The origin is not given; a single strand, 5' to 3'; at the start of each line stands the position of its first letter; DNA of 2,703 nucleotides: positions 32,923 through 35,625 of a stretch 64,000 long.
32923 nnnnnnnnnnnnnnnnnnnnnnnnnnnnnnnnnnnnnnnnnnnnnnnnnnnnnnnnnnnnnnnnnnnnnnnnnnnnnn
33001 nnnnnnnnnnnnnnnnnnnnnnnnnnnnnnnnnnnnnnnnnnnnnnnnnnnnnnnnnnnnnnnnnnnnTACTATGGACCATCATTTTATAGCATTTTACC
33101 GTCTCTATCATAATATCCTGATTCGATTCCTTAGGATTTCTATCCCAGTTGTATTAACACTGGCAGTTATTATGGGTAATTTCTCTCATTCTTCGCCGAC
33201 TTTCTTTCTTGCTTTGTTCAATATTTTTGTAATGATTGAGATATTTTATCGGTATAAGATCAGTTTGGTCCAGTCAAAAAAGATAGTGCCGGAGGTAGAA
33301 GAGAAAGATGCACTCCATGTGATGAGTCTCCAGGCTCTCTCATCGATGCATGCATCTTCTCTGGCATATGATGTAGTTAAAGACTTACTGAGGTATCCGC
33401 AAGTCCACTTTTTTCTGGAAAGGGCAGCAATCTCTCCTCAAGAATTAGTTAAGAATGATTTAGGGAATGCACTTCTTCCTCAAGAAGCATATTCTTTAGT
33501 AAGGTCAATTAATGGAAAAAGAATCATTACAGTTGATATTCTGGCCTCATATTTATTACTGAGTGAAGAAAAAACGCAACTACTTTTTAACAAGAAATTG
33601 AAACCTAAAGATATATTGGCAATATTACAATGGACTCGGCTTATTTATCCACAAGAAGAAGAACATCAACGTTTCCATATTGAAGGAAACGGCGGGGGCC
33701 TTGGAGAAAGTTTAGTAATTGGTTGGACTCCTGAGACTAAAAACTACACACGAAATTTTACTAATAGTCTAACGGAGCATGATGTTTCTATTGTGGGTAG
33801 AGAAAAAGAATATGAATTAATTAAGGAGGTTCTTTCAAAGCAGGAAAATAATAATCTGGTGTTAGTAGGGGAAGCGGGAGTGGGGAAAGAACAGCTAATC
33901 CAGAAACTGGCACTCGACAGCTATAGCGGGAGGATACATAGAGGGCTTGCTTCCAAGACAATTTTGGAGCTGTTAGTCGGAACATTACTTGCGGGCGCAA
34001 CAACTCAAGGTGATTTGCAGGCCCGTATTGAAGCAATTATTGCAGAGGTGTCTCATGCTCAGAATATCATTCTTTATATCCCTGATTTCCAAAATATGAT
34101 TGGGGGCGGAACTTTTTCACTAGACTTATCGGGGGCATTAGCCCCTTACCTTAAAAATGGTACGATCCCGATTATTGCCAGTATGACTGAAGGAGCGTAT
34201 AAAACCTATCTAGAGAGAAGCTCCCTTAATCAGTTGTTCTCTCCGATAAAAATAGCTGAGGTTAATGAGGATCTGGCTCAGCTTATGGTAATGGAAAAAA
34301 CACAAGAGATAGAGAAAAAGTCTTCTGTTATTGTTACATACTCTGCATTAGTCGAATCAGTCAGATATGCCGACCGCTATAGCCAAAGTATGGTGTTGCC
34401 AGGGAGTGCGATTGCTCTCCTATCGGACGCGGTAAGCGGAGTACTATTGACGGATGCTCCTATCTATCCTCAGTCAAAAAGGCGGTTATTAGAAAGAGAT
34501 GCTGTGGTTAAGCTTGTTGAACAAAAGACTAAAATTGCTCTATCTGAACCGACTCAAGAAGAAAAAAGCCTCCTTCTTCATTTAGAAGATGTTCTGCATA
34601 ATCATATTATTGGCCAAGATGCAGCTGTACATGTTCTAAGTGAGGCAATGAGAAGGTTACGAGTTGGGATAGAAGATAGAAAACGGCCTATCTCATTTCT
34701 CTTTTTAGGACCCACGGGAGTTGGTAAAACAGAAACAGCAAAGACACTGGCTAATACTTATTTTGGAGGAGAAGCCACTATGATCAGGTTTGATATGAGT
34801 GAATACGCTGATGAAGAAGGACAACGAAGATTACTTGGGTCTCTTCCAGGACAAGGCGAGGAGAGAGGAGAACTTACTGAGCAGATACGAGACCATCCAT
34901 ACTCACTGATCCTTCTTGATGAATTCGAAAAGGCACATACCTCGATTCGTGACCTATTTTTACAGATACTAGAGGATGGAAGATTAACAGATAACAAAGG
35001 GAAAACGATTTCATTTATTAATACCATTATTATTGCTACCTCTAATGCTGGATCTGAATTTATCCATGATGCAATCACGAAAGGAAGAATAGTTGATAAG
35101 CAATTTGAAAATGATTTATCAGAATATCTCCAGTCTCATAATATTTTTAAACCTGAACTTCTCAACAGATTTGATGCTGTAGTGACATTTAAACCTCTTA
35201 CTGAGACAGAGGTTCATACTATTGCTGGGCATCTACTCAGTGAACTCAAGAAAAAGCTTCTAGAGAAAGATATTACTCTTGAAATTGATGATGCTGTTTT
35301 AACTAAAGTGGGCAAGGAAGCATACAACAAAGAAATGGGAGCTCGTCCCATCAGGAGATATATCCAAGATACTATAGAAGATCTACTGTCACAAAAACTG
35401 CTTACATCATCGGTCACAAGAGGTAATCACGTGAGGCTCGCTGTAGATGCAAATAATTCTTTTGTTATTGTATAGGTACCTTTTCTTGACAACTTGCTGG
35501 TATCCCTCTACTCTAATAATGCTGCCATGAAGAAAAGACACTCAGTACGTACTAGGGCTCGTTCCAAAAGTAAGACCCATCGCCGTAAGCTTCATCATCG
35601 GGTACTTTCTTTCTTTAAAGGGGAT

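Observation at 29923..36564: Tandem divergent Hsp100/Clp ATPases plus a membrane vWA protein immediately downstream of the pilin/VirB6-like pair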

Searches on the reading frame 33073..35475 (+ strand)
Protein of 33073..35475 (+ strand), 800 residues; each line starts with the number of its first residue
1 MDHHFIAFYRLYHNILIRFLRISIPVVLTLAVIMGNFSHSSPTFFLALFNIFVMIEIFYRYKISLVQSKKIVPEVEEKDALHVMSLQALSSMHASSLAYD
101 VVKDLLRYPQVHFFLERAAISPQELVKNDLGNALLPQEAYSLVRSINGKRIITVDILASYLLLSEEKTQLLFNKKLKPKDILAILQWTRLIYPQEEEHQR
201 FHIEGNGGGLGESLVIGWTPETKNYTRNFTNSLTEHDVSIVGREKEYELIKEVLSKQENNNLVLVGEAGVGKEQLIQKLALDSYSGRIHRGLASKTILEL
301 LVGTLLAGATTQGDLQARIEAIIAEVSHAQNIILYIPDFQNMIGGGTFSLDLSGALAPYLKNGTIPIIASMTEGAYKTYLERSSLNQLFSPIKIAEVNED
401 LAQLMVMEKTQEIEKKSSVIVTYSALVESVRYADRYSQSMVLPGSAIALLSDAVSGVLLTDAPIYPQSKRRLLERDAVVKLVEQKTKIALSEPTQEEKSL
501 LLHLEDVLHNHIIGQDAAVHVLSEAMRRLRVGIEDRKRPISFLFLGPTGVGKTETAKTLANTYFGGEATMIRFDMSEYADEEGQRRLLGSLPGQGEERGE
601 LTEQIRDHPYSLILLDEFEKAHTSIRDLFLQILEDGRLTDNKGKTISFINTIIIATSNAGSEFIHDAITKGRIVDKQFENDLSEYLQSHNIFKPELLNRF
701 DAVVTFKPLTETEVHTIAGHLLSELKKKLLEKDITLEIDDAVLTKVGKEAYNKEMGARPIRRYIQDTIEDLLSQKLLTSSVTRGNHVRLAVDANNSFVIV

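Call 5: search_protein_families(library=pfam, proteins=[window:33073-35475:+], max_evalue=0.01)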
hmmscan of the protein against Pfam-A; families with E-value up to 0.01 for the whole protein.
window:33073-35475:+ (800 aa): 18 families
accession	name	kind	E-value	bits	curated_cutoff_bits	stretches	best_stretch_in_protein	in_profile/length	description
PF07724.20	AAA_2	-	1.7e-46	158.7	27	1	540-702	4-165/166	AAA domain (Cdc48 subfamily)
PF10431.15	ClpB_D2-small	-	8.2e-22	77.5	21.9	1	709-788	1-80/81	C-terminal, D2-small domain, of ClpB protein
PF07728.20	AAA_5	-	5.7e-12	46.3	22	1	542-661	2-125/139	AAA domain (dynein-related subfamily)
PF00004.35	AAA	-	1.5e-10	42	21.2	1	543-673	2-123/131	ATPase family associated with various cellular activities (AAA)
PF00158.32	Sigma54_activat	-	4.7e-07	30.1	20.2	1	537-660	20-144/168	Sigma-54 interaction domain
PF13401.12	AAA_22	-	4.4e-06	27.5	27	1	543-648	9-118/130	AAA domain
PF20720.3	nSTAND3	-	5e-06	26.7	27.2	0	245-283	5-41/155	Novel STAND NTPase 3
PF13191.12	AAA_16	-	1.3e-05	26.2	32.6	0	240-280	2-45/167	AAA ATPase domain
PF17871.7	AAA_lid_9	-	2.5e-05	24.6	22.8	1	402-465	5-68/104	AAA lid domain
PF03193.22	RsgA_GTPase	-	0.00012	22.4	30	0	227-280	73-127/174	RsgA GTPase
PF12775.13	AAA_7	-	0.00014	21.9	25.8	0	541-581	35-75/181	P-loop containing dynein motor region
PF05729.18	NACHT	-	0.00089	19.6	26.7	0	262-289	3-30/167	NACHT domain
PF01637.24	ATPase_2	-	0.0014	18.9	33.2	0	241-280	2-41/225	ATPase domain predominantly from Archaea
PF01695.23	IstB_IS21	-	0.0021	18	24.1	0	257-284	90-117/238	IstB-like ATP binding protein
PF05673.19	DUF815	-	0.0024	17.5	23.8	0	250-281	44-75/249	Protein of unknown function (DUF815)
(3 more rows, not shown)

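Call 6: search_protein_families(library=ncbifam, proteins=[window:33073-35475:+], max_evalue=0.01)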
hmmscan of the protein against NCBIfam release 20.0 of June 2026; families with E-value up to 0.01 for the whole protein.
window:33073-35475:+ (800 aa): 37 families (the best 25 are shown)
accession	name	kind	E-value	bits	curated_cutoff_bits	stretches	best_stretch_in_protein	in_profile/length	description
TIGR03346.1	chaperone_ClpB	equivalog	3.3e-129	432.7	1232.1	2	474-795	529-849/853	ATP-dependent chaperone ClpB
TIGR02639.1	ClpA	equivalog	5.5e-122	408.4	993.15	1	137-789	87-732/734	ATP-dependent Clp protease ATP-binding subunit ClpA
TIGR03345.1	VI_ClpV1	equivalog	3.5e-111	373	884.95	2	474-788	530-847/852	type VI secretion system ATPase TssH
NF033606.1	heat_AAA_ClpK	exception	4.4e-110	369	1900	2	476-794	579-901/949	heat shock survival AAA family ATPase ClpK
NF008118.0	PRK10865.1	equivalog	3.6e-108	362.6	1417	2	478-795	536-852/857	ATP-dependent chaperone ClpB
NF033607.0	disagg_AAA_ClpG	exception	3.3e-107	359.5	1900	2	476-795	558-880/932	AAA family protein disaggregase ClpG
NF008263.0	PRK11034.1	equivalog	6.9e-91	305.3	1350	1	224-795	171-739/758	ATP-dependent Clp protease ATP-binding subunit ClpA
NF003745.1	PRK05342.1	equivalog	3.6e-14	52.5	359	2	692-772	296-380/418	ATP-dependent Clp protease ATP-binding subunit ClpX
TIGR00382.1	clpX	equivalog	3.3e-08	32.9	370.75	1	502-561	70-139/414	ATP-dependent protease ATP-binding subunit ClpX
TIGR00390.1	hslU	equivalog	9.7e-08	31.4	362.45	1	507-562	9-70/441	ATP-dependent protease ATPase subunit HslU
TIGR00064.1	ftsY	equivalog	3e-07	30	260.7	0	720-798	5-81/279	signal recognition particle-docking protein FtsY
TIGR03499.1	FlhF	equivalog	7.9e-07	29.3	174.15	1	510-564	169-223/286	flagellar biosynthesis GTPase FlhF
NF001679.0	PRK00440.1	equivalog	2.7e-06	26.7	303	1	523-571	24-71/322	replication factor C small subunit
TIGR02397.1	dnaX_nterm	equivalog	9.1e-06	25.1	250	1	510-562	14-59/355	DNA polymerase III subunit gamma/tau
NF009067.0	PRK12402.1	equivalog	9.3e-06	24.8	317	0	510-578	15-77/340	replication factor C small subunit 2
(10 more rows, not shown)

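Call 9: find_homologous_proteins(query=window:33073-35475:+, max_evalue=1e-10)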
Query window:33073-35475:+ (800 aa): 230 proteins with E <= 1e-10 among 8000 candidates; the best 120 are listed.
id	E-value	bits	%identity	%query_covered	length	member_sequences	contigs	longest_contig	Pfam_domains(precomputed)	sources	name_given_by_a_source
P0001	0.0e+0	1665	100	96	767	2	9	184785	PF00158.33,PF07724.21,PF00004.36,PF13401.13,PF07728.21,PF10431.16,PF20720.4,PF13191.13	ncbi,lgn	-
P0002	0.0e+0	1559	88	100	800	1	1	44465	PF00158.33,PF07724.21,PF00004.36,PF13401.13,PF17871.8,PF07728.21,PF10431.16,PF20720.4,PF13191.13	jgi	jgi:ATP-dependent Clp protease ATP-binding subunit ClpA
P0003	0.0e+0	1554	89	100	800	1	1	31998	PF00158.33,PF07724.21,PF00004.36,PF13401.13,PF17871.8,PF07728.21,PF10431.16,PF20720.4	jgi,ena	-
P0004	0.0e+0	1548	88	100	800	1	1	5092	PF00158.33,PF07724.21,PF00004.36,PF17871.8,PF07728.21,PF10431.16,PF20720.4,PF13191.13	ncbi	-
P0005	0.0e+0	1540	86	100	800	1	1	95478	PF00158.33,PF07724.21,PF00004.36,PF17871.8,PF07728.21,PF10431.16,PF20720.4,PF13191.13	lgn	-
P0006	0.0e+0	1477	84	100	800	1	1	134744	PF00158.33,PF07724.21,PF00004.36,PF13401.13,PF07728.21,PF10431.16,PF20720.4,PF13191.13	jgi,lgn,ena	-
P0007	0.0e+0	1458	88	94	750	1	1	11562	PF00158.33,PF07724.21,PF00004.36,PF17871.8,PF07728.21,PF10431.16,PF20720.4,PF13191.13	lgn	-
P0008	0.0e+0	1422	81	100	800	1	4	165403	PF00158.33,PF07724.21,PF00004.36,PF13401.13,PF17871.8,PF07728.21,PF10431.16,PF13191.13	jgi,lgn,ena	-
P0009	0.0e+0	1234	70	100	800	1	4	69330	PF00158.33,PF07724.21,PF00004.36,PF13401.13,PF07728.21,PF10431.16,PF20720.4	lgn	-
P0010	0.0e+0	1172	66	100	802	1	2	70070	PF00158.33,PF07724.21,PF12775.14,PF00004.36,PF13401.13,PF07728.21,PF10431.16,PF20720.4,PF13191.13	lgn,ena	-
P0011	0.0e+0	1163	66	100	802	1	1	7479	PF01695.24,PF00158.33,PF07724.21,PF12775.14,PF00004.36,PF13401.13,PF17871.8,PF07728.21,PF10431.16,PF20720.4,PF13191.13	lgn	-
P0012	0.0e+0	1033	60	100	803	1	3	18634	PF00158.33,PF07724.21,PF00004.36,PF07728.21,PF10431.16,PF13191.13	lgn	-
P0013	0.0e+0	1032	59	100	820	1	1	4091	PF01695.24,PF00158.33,PF07724.21,PF00004.36,PF07728.21,PF10431.16,PF20720.4,PF13191.13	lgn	-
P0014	0.0e+0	1029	60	97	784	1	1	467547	PF01695.24,PF00158.33,PF07724.21,PF00004.36,PF17871.8,PF07728.21,PF10431.16,PF20720.4,PF13191.13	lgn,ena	-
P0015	0.0e+0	1023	58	100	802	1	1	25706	PF01695.24,PF00158.33,PF07724.21,PF00004.36,PF07728.21,PF10431.16,PF20720.4,PF13191.13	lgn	-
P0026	1.0e-247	842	49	100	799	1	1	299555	PF00158.33,PF07724.21,PF00004.36,PF13401.13,PF17871.8,PF13238.13,PF07728.21,PF05621.18,PF10431.16,PF13191.13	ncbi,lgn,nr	ncbi:MAG: ATP-dependent Clp protease ATP-binding subunit [Candidatus Levybacteria bacterium]|nr:ATP-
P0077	4.5e-221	754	46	95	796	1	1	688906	PF00158.33,PF07724.21,PF00004.36,PF13401.13,PF17871.8,PF07728.21,PF10431.16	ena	-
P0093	9.2e-210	717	44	100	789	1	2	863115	PF00158.33,PF07724.21,PF00004.36,PF17871.8,PF07728.21,PF10431.16,PF20720.4,PF13191.13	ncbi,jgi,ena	-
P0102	4.3e-197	675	42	100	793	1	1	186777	PF06414.19,PF00158.33,PF07724.21,PF12775.14,PF00004.36,PF13401.13,PF07728.21,PF10431.16,PF20720.4,PF13191.13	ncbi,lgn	ncbi:MAG: ATP-dependent Clp protease ATP-binding subunit [Candidatus Levyibacteriota bacterium]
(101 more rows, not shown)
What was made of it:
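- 33073..35475 (+): memClp: a membrane-anchored two-ring Hsp100. It has an N-terminal TM hairpin (33112-33249), a helical N-domain and a degenerate D1 (Walker A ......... at 33868-33894; Walker B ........). Neither ring has a pore-loop aromatic. D2 catalytic motifs are intact. Calls 5 and 9.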

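Call 10: find_encoding_contigs(protein=P0001, flank=10000, max_places=3)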
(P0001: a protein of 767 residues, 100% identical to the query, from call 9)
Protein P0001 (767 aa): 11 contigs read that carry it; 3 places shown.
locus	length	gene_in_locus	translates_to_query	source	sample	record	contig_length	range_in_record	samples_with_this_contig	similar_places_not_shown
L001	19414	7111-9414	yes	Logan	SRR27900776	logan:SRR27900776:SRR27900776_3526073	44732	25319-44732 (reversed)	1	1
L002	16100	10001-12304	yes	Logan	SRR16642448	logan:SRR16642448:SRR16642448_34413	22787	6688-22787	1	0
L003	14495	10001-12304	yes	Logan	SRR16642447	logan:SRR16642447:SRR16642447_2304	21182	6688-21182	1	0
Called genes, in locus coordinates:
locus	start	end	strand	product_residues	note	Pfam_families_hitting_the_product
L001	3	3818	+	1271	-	?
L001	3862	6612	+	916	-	PF02861:Clp_N, PF00158:Sigma54_activat (faint), PF00004:AAA, PF17871:AAA_lid_9, PF07724:AAA_2, PF00004:AAA, PF07728:AAA_5, PF10431:ClpB_D2-small, +5 more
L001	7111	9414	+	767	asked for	PF00158:Sigma54_activat (faint), PF13191:AAA_16 (faint), PF20720:nSTAND3 (faint), PF13401:AAA_22 (faint), PF07724:AAA_2, PF00004:AAA (weak), PF07728:AAA_5, PF10431:ClpB_D2-small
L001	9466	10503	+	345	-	PF13519:VWA_2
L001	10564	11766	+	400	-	PF08529:NusA_N, PF13184:KH_NusA_1st, PF00013:KH_1 (faint), PF26594:KH_NusA_2nd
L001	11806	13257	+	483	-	PF00009:GTP_EFTU, PF00071:Ras (weak), PF01926:MMR_HSR1, PF22042:EF-G_D2, PF11987:IF-2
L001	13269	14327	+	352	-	-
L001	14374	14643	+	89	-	PF00312:Ribosomal_S15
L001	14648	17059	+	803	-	PF01138:RNase_PH, PF03725:RNase_PH_C (faint), PF03726:PNPase (weak), PF01138:RNase_PH, PF00013:KH_1, PF00575:S1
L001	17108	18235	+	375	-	PF00004:AAA, PF07728:AAA_5, PF22667:Lon_lid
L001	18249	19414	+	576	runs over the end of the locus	PF00753:Lactamase_B, PF12706:Lactamase_B_2 (weak), PF22505:RNase_J_b_CASP, PF07521:RMMBL (weak), PF17770:RNase_J_C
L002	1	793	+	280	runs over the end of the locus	PF02811:PHP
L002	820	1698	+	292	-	PF00226:DnaJ, PF01556:DnaJ_C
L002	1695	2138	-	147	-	-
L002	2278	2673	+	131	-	-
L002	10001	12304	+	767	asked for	PF00158:Sigma54_activat (faint), PF13191:AAA_16 (faint), PF20720:nSTAND3 (faint), PF13401:AAA_22 (faint), PF07724:AAA_2, PF00004:AAA (weak), PF07728:AAA_5, PF10431:ClpB_D2-small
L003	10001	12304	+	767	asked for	PF00158:Sigma54_activat (faint), PF13191:AAA_16 (faint), PF20720:nSTAND3 (faint), PF13401:AAA_22 (faint), PF07724:AAA_2, PF00004:AAA (weak), PF07728:AAA_5, PF10431:ClpB_D2-small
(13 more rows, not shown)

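Call 11: find_encoding_contigs(protein=P0026, flank=10000, max_places=2)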
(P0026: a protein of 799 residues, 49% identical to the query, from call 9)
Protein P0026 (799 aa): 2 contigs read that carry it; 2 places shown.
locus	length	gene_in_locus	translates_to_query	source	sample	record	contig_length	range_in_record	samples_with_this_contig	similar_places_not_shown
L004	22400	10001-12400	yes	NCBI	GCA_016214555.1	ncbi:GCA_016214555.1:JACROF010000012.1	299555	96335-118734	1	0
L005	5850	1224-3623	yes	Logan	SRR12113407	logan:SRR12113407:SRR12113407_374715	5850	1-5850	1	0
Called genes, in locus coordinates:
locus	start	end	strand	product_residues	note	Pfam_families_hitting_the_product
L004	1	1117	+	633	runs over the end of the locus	PF00012:HSP70, PF06723:MreB_Mbl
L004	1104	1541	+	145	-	-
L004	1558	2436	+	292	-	PF00226:DnaJ, PF01556:DnaJ_C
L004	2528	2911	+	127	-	PF18895:T4SS_pilin (weak)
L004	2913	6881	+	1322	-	-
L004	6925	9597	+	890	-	PF02861:Clp_N, PF13191:AAA_16 (weak), PF00004:AAA, PF17871:AAA_lid_9, PF00004:AAA, PF07724:AAA_2, PF07728:AAA_5, PF10431:ClpB_D2-small, +8 more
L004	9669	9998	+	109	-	-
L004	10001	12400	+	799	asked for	PF00158:Sigma54_activat (faint), PF05621:TniB (faint), PF13191:AAA_16 (faint), PF17871:AAA_lid_9 (weak), PF00004:AAA, PF07724:AAA_2, PF07728:AAA_5, PF10431:ClpB_D2-small, +2 more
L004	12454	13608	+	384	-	-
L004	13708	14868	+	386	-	PF08529:NusA_N, PF13184:KH_NusA_1st, PF26594:KH_NusA_2nd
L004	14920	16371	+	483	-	PF00009:GTP_EFTU, PF00071:Ras (weak), PF01926:MMR_HSR1, PF03144:GTP_EFTU_D2 (faint), PF22042:EF-G_D2, PF11987:IF-2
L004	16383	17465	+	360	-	-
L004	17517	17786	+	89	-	PF00312:Ribosomal_S15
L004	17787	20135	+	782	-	PF01138:RNase_PH, PF03725:RNase_PH_C (weak), PF01138:RNase_PH, PF00013:KH_1, PF00575:S1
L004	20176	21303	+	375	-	PF13401:AAA_22 (faint), PF00004:AAA, PF07728:AAA_5, PF22667:Lon_lid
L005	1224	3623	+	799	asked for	PF00158:Sigma54_activat (faint), PF05621:TniB (faint), PF13191:AAA_16 (faint), PF17871:AAA_lid_9 (weak), PF00004:AAA, PF07724:AAA_2, PF07728:AAA_5, PF10431:ClpB_D2-small, +2 more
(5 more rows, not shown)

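Call 12: find_encoding_contigs(protein=P0093, flank=10000, max_places=1)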
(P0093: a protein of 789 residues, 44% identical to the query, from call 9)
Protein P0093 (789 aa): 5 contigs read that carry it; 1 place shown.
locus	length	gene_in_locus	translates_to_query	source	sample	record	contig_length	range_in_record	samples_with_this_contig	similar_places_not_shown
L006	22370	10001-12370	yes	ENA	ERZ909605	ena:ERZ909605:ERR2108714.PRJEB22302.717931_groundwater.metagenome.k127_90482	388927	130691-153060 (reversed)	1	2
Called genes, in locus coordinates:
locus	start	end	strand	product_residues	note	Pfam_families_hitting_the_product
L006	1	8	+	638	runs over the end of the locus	PF00012:HSP70, PF06723:MreB_Mbl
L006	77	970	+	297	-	PF00226:DnaJ, PF01556:DnaJ_C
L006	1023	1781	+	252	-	PF03372:Exo_endo_phos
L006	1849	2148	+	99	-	PF18895:T4SS_pilin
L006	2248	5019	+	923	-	-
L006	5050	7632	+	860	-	PF02861:Clp_N, PF23569:NBD_SMAX1 (weak), PF00004:AAA, PF17871:AAA_lid_9, PF00004:AAA, PF07724:AAA_2, PF07728:AAA_5, PF10431:ClpB_D2-small, +10 more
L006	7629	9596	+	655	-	PF00963:Cohesin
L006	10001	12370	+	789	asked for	PF13191:AAA_16 (faint), PF20720:nSTAND3 (faint), PF17871:AAA_lid_9, PF00158:Sigma54_activat (weak), PF00004:AAA (weak), PF07724:AAA_2, PF07728:AAA_5, PF10431:ClpB_D2-small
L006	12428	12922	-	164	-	PF01243:PNPOx_N (weak)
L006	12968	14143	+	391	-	PF08529:NusA_N, PF13184:KH_NusA_1st, PF00013:KH_1 (faint), PF26594:KH_NusA_2nd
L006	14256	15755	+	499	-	PF00009:GTP_EFTU, PF00071:Ras, PF01926:MMR_HSR1, PF02421:FeoB_N (weak), PF22042:EF-G_D2, PF03144:GTP_EFTU_D2 (faint), PF11987:IF-2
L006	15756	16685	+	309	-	-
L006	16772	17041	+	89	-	PF00312:Ribosomal_S15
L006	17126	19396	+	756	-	PF01138:RNase_PH, PF03725:RNase_PH_C (weak), PF23459:S1_RRP5 (faint), PF01138:RNase_PH, PF00013:KH_1, PF00575:S1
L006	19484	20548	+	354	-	PF00004:AAA, PF07728:AAA_5 (weak), PF22667:Lon_lid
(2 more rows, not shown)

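Call 13: find_encoding_contigs(protein=P0102, flank=10000, max_places=1)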
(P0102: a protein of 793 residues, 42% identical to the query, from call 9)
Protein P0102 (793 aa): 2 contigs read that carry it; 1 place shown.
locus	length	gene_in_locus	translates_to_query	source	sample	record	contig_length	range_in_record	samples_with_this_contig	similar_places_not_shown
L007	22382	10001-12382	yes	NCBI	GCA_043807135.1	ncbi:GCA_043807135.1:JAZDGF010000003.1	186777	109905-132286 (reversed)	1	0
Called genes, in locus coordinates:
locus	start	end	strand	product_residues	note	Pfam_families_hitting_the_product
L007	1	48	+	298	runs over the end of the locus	PF00226:DnaJ, PF01556:DnaJ_C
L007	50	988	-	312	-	-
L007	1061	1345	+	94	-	-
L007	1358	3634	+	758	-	-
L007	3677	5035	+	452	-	-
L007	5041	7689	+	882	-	PF02861:Clp_N, PF13191:AAA_16 (weak), PF00004:AAA, PF17871:AAA_lid_9, PF00004:AAA, PF07724:AAA_2, PF07728:AAA_5, PF10431:ClpB_D2-small, +10 more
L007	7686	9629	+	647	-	PF17210:SdrD_B, PF13620:CarboxypepD_reg (weak)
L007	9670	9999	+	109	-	-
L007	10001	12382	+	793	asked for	PF00158:Sigma54_activat (faint), PF06414:Zeta_toxin (faint), PF12775:AAA_7 (faint), PF13191:AAA_16 (faint), PF00004:AAA (weak), PF07724:AAA_2, PF07728:AAA_5, PF10431:ClpB_D2-small, +2 more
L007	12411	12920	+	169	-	-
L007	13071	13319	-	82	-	-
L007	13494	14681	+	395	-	PF08529:NusA_N, PF13184:KH_NusA_1st, PF26594:KH_NusA_2nd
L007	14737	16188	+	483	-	PF00009:GTP_EFTU, PF00071:Ras, PF00350:Dynamin_N (faint), PF01926:MMR_HSR1, PF08477:Roc (weak), PF22042:EF-G_D2, PF03144:GTP_EFTU_D2 (faint), PF11987:IF-2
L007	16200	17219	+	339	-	-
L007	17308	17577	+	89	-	PF00312:Ribosomal_S15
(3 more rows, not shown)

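Call 14: find_encoding_contigs(protein=P0077, flank=10000, max_places=1)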
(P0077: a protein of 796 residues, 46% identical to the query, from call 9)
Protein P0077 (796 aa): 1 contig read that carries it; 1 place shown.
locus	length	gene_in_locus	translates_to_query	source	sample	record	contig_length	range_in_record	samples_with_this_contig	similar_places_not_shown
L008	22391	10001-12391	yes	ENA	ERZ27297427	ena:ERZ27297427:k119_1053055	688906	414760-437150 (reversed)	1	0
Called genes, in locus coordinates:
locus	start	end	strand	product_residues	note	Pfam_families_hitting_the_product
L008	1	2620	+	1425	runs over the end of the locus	-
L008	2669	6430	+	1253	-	PF02861:Clp_N, PF23569:NBD_SMAX1 (weak), PF00004:AAA, PF17871:AAA_lid_9, PF00004:AAA, PF07724:AAA_2, PF07728:AAA_5, PF10431:ClpB_D2-small, +6 more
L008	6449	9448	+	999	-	PF00580:UvrD-helicase, PF01443:Viral_helicase1 (faint), PF13245:AAA_19, PF13604:AAA_30 (faint), PF13361:UvrD_C, PF13538:UvrD_C_2 (faint), PF10926:DUF2800 (weak), PF12705:PDDEXK_1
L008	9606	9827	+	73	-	-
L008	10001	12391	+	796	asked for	PF00158:Sigma54_activat (faint), PF13401:AAA_22 (faint), PF17871:AAA_lid_9 (weak), PF00004:AAA (weak), PF07724:AAA_2, PF07728:AAA_5, PF10431:ClpB_D2-small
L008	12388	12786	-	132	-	-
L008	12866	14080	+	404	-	PF08529:NusA_N, PF13184:KH_NusA_1st, PF26594:KH_NusA_2nd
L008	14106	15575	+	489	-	PF00009:GTP_EFTU, PF00071:Ras, PF01926:MMR_HSR1, PF22042:EF-G_D2, PF11987:IF-2, PF03144:GTP_EFTU_D2 (weak)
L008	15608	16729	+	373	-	-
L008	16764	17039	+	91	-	-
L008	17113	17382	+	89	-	PF00312:Ribosomal_S15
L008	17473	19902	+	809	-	PF01138:RNase_PH, PF03725:RNase_PH_C, PF01138:RNase_PH, PF00013:KH_1, PF00575:S1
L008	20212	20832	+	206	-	PF12389:Peptidase_M73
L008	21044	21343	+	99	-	-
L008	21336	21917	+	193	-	-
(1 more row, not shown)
